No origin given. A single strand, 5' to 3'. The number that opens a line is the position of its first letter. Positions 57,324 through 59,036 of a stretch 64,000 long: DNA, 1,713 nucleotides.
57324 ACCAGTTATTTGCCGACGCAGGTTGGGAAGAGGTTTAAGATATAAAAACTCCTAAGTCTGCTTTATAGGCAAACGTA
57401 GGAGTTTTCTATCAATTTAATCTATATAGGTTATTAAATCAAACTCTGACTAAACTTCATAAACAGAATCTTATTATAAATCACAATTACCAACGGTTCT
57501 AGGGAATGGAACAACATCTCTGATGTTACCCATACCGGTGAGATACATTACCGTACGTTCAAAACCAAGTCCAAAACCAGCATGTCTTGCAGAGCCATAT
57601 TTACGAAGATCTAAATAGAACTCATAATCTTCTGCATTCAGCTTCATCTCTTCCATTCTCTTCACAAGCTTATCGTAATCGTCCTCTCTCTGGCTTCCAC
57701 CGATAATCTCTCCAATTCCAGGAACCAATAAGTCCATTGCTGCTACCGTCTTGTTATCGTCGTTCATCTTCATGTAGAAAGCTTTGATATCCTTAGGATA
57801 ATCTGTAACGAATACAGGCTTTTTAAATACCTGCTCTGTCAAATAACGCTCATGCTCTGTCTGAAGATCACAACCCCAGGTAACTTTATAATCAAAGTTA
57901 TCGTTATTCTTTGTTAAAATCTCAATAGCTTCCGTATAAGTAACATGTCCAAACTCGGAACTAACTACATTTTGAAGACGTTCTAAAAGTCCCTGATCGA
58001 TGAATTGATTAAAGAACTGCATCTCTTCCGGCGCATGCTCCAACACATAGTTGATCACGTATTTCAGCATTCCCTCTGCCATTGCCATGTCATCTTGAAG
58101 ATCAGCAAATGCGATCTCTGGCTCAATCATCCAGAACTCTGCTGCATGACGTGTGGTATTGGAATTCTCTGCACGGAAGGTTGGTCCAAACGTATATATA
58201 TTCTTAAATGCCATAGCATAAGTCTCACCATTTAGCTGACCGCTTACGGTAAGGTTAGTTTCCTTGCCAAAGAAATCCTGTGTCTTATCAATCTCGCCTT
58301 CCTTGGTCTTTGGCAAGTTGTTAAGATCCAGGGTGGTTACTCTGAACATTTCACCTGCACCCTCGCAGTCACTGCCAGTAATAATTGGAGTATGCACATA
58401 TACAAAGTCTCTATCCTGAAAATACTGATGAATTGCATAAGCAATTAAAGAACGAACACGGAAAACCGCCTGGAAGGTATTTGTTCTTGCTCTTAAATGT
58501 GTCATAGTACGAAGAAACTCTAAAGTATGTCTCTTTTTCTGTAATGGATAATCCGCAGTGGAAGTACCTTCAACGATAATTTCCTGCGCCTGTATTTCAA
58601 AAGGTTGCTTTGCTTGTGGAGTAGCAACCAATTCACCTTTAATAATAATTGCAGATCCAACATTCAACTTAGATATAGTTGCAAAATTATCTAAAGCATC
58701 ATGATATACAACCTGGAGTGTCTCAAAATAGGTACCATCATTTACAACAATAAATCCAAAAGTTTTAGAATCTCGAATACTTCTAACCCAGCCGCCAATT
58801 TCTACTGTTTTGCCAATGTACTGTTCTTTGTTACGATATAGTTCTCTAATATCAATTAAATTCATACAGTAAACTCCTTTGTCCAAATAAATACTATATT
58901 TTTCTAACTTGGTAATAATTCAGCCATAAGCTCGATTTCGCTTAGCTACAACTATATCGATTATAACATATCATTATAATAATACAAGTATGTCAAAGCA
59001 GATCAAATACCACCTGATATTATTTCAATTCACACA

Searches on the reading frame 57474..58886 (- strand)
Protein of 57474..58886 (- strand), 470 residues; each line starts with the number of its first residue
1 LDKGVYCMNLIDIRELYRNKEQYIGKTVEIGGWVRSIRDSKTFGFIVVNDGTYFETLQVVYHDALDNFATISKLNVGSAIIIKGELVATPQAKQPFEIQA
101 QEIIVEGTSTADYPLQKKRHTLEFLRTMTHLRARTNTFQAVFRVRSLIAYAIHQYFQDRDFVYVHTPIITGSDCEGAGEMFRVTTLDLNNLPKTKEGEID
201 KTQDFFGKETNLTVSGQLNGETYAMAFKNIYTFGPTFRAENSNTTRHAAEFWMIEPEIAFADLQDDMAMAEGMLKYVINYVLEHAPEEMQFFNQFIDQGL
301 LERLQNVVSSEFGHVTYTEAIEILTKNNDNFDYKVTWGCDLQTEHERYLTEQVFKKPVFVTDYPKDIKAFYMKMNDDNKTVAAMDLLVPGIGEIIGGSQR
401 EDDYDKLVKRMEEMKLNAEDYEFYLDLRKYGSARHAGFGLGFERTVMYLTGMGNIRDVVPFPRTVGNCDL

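Call 57: list_cluster_members(proteins=[window:57474-58886:-, window:14414-15823:+, window:11924-12490:-, window:18348-19559:+])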
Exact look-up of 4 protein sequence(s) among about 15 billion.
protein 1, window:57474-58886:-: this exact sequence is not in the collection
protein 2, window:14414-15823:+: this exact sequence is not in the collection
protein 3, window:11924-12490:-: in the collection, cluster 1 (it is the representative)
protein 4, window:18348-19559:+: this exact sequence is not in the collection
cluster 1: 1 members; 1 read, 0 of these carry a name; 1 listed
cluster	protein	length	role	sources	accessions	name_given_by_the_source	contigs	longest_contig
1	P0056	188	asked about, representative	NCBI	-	-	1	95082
